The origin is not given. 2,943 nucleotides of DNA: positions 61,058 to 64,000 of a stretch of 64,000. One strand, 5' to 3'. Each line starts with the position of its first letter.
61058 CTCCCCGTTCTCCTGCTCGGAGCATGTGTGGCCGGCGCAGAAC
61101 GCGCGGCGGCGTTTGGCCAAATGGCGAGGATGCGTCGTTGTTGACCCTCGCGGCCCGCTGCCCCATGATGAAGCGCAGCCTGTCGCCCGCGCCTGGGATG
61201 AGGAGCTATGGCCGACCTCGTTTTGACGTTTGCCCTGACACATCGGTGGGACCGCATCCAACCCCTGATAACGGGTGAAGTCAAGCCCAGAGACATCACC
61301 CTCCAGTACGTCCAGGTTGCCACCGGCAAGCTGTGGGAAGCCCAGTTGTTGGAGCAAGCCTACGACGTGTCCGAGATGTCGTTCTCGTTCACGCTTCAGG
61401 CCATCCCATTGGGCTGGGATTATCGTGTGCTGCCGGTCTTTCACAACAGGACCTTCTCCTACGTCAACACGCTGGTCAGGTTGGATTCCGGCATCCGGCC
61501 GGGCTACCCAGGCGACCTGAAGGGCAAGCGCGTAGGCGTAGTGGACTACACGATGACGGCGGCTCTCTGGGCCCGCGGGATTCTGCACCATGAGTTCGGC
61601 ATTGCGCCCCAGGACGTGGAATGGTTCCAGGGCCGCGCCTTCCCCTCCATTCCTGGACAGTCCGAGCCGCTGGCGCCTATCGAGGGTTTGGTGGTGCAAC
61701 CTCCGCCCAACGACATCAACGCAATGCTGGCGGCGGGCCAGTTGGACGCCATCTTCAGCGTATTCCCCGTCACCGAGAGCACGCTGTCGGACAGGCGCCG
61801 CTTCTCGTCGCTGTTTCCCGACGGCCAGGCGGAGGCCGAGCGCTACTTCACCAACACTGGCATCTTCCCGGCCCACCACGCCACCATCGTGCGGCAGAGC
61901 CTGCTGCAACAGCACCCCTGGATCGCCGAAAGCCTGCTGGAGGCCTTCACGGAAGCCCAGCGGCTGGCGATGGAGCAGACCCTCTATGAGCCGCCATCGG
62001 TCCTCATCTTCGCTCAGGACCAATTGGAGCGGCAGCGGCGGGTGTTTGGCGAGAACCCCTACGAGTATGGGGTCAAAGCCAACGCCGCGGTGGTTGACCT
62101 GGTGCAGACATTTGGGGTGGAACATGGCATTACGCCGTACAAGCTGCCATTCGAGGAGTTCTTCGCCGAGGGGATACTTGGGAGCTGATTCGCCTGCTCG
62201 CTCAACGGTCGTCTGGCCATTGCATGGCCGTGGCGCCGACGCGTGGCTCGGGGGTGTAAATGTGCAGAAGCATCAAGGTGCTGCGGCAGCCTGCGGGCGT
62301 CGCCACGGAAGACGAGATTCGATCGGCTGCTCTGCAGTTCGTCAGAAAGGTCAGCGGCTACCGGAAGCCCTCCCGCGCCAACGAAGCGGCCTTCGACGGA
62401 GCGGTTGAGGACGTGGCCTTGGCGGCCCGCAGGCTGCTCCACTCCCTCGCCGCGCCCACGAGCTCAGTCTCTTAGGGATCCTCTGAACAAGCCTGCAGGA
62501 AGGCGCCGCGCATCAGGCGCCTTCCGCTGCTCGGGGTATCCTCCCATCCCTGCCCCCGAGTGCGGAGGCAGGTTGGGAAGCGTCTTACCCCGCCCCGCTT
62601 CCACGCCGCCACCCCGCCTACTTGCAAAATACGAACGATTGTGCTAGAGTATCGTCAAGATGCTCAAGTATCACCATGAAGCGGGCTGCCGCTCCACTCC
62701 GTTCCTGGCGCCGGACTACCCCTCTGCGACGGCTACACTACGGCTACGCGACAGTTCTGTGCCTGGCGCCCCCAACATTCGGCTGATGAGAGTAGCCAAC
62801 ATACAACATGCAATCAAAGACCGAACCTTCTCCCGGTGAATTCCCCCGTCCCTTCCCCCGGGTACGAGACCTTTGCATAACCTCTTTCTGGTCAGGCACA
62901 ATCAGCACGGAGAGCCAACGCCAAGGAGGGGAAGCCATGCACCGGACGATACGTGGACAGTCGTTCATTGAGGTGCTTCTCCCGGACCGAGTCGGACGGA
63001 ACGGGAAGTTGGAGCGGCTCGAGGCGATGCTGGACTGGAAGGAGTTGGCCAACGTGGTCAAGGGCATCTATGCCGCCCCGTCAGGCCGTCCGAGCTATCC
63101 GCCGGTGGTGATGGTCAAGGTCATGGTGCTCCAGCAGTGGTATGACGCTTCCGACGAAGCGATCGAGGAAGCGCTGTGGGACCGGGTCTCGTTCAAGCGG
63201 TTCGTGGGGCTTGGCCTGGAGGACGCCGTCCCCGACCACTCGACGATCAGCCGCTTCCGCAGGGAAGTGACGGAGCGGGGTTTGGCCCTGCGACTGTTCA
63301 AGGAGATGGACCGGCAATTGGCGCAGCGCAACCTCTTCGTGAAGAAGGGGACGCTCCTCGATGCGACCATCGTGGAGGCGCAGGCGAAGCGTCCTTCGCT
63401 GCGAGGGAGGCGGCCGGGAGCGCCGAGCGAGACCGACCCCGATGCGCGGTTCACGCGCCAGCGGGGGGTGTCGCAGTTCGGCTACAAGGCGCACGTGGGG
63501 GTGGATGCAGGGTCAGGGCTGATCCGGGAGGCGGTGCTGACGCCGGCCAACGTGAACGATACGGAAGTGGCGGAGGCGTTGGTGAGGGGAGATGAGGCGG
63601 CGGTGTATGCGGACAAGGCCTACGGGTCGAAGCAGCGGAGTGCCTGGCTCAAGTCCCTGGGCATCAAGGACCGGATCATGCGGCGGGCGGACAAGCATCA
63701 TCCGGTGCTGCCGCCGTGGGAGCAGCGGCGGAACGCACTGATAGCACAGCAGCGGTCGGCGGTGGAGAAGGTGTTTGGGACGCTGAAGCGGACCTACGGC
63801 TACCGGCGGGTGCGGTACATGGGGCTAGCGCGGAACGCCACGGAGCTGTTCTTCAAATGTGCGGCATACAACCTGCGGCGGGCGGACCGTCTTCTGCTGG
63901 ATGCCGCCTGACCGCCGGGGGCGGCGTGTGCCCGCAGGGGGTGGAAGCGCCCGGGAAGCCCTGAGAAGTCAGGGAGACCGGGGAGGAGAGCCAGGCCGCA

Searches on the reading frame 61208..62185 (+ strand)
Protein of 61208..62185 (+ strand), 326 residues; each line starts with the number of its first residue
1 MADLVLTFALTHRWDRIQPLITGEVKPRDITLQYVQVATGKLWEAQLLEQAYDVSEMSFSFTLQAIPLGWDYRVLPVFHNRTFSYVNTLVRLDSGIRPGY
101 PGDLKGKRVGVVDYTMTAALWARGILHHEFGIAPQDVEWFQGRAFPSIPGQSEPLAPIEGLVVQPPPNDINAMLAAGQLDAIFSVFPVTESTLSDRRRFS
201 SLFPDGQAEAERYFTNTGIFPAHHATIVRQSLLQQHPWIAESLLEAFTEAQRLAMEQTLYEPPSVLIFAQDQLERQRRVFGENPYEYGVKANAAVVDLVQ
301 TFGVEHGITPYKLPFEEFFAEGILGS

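Call 24: search_protein_families(library=pfam, proteins=[window:61208-62185:+], max_evalue=0.0001)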
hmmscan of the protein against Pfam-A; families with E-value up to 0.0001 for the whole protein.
window:61208-62185:+ (326 aa): 0 families

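Call 61: search_protein_families(library=ncbifam, proteins=[window:61208-62185:+], max_evalue=0.00001)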
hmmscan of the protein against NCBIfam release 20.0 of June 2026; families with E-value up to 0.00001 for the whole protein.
window:61208-62185:+ (326 aa): 1 family
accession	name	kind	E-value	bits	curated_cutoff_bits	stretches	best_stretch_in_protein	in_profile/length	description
TIGR01728.1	SsuA_fam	subfamily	4.7e-08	32.6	163.5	1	85-256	84-218/290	aliphatic sulfonate ABC transporter substrate-binding protein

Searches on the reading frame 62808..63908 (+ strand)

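Call 24: search_protein_families(library=pfam, proteins=[window:62808-63908:+], max_evalue=0.0001)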
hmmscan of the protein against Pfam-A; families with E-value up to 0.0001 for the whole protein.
window:62808-63908:+ (367 aa): 6 families
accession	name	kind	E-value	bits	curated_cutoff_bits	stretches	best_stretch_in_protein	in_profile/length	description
PF01609.27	DDE_Tnp_1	-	1.2e-28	100.7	23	1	179-356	4-200/200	Transposase DDE domain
PF05598.16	DUF772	-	6.8e-26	90.5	23.1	1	93-166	1-73/74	Transposase domain (DUF772)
PF13751.12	DDE_Tnp_1_6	-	5.4e-10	40.1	25.1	1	312-358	76-123/125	Transposase DDE domain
PF13612.12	DDE_Tnp_1_3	-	1.1e-08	35.7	27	1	224-330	44-145/155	Transposase DDE domain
PF13586.12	DDE_Tnp_1_2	-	2e-05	25.4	29.2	1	266-334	1-63/86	Transposase DDE domain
PF13359.12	DDE_Tnp_4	-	3.3e-05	24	24.8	1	224-336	28-137/158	DDE superfamily endonuclease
